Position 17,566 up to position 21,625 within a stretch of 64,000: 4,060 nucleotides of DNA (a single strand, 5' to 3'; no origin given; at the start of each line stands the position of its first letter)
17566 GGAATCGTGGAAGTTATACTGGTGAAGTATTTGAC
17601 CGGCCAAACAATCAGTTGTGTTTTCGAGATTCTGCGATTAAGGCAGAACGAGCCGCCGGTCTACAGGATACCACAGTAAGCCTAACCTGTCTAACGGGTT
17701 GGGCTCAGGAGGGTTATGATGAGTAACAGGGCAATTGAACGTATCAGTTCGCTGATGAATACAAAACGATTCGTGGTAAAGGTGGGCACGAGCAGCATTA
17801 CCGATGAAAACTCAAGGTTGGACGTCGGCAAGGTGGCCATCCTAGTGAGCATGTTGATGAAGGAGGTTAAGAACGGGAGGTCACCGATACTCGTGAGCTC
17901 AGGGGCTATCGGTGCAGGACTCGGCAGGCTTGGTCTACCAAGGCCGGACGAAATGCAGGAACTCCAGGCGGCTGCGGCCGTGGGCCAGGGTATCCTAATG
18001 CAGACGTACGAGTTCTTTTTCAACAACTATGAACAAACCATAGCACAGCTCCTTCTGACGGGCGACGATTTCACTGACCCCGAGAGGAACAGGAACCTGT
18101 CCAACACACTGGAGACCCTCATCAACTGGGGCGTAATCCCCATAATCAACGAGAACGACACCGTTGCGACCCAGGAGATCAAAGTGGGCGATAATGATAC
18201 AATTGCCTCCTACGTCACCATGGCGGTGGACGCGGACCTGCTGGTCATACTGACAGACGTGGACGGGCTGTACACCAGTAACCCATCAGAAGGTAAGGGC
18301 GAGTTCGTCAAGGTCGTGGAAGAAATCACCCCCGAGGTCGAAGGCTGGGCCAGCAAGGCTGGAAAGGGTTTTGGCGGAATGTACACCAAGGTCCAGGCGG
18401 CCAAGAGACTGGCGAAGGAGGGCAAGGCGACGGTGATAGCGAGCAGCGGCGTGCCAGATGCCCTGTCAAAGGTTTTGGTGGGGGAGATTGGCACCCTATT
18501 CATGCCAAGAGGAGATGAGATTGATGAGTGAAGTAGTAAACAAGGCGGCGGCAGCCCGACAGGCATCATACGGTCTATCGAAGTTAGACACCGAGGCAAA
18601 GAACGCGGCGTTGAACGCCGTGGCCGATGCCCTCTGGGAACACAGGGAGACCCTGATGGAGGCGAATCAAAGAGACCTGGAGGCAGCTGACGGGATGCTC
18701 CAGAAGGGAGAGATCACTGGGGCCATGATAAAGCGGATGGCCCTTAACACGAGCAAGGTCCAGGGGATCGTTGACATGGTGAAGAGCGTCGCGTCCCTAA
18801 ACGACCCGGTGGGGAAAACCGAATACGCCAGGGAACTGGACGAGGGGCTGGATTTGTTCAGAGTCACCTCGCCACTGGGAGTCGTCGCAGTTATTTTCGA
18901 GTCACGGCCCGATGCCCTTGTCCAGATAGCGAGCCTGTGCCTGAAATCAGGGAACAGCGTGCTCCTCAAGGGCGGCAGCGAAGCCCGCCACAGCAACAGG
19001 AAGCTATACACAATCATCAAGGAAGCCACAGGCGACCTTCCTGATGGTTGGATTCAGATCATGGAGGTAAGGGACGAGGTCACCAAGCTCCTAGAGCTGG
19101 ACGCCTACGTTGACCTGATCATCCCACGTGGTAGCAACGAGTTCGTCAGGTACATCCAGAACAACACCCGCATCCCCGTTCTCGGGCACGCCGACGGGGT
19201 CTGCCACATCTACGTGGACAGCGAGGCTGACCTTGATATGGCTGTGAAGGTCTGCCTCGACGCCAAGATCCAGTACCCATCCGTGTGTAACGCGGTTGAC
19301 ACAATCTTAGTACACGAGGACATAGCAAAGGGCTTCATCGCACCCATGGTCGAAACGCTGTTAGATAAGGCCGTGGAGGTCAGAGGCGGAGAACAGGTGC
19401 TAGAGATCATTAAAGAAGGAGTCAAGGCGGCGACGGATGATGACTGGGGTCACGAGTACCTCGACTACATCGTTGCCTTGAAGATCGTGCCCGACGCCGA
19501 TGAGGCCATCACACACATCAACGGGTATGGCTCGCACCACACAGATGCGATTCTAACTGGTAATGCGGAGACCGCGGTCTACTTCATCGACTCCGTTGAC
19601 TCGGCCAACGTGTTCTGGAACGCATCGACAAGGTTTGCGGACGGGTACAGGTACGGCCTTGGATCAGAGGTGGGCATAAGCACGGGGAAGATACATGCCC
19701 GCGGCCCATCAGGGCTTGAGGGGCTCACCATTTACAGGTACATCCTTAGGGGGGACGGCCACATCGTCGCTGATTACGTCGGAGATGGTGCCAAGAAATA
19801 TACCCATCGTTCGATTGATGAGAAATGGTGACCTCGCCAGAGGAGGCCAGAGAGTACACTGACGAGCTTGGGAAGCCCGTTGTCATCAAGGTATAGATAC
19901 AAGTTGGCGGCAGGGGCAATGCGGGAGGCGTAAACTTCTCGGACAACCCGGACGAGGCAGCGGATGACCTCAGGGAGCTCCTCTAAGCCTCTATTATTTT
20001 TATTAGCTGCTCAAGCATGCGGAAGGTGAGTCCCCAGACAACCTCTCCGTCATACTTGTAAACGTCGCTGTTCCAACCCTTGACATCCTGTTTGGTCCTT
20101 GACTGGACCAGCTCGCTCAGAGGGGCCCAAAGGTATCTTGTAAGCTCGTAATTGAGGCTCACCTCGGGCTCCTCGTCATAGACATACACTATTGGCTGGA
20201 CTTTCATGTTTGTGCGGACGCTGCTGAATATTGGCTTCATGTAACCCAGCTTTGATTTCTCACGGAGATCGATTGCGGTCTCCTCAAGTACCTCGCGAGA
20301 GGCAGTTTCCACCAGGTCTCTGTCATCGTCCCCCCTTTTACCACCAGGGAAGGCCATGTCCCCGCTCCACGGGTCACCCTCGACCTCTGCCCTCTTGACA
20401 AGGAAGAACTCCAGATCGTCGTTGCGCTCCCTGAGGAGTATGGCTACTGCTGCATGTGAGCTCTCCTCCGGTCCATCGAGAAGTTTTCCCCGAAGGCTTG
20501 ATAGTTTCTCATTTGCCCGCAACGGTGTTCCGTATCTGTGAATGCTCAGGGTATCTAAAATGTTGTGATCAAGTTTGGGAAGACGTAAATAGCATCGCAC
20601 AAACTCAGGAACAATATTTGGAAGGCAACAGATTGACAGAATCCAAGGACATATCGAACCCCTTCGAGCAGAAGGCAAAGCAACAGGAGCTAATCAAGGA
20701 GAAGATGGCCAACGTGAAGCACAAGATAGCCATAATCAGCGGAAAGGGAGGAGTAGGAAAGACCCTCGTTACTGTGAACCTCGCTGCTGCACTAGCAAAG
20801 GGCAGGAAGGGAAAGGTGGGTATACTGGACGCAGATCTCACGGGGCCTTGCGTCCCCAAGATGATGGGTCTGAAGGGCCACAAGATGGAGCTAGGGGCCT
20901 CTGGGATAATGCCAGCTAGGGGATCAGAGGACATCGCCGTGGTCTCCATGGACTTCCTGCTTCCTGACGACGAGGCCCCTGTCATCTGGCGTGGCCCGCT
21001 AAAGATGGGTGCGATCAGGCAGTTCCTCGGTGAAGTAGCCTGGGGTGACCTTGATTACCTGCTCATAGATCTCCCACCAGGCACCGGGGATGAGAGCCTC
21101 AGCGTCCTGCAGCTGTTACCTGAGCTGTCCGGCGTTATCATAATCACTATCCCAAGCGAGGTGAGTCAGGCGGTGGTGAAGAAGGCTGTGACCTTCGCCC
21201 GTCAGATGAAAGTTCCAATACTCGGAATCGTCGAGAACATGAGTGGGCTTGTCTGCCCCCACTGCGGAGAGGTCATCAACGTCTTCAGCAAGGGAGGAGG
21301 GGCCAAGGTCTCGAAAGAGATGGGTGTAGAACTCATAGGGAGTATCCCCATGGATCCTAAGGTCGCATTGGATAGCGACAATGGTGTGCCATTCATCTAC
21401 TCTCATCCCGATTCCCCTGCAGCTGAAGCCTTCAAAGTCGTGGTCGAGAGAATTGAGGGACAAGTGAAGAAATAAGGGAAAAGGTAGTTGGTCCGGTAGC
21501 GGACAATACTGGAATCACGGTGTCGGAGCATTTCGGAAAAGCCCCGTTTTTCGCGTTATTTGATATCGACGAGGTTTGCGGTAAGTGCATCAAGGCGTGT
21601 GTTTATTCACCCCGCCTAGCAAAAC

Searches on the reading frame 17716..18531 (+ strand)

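Call 71: search_protein_families(library=pfam, proteins=[window:17716-18531:+], max_evalue=0.00001)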
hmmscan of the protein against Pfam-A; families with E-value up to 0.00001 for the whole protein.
window:17716-18531:+ (271 aa): 1 family
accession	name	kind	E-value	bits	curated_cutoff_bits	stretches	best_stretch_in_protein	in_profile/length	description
PF00696.33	AA_kinase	-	1.6e-41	143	24.9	1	17-241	1-232/234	Amino acid kinase family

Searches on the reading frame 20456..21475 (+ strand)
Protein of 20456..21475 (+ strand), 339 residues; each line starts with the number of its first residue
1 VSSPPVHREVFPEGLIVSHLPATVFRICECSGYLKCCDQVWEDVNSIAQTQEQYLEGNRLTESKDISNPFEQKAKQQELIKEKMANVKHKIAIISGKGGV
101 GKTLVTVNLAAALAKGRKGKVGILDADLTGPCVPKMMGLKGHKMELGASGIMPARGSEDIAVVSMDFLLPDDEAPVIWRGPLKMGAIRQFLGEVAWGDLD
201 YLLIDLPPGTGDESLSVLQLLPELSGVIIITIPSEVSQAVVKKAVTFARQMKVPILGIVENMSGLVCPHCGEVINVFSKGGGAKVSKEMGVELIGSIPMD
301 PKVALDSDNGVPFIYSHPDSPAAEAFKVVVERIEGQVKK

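Call 71: search_protein_families(library=pfam, proteins=[window:20456-21475:+], max_evalue=0.00001)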
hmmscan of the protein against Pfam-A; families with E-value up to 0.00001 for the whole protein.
window:20456-21475:+ (339 aa): 3 families
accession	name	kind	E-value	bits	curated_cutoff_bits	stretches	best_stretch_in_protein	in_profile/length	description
PF10609.15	ParA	-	8.1e-95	317.3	27.1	1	86-333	1-245/246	NUBPL iron-transfer P-loop NTPase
PF01656.29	CbiA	-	1.9e-12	47.7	25.4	1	91-305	1-117/125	CobQ/CobB/MinD/ParA nucleotide binding domain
PF13614.12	AAA_31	-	1.8e-07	31.7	27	1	90-128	3-40/177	AAA domain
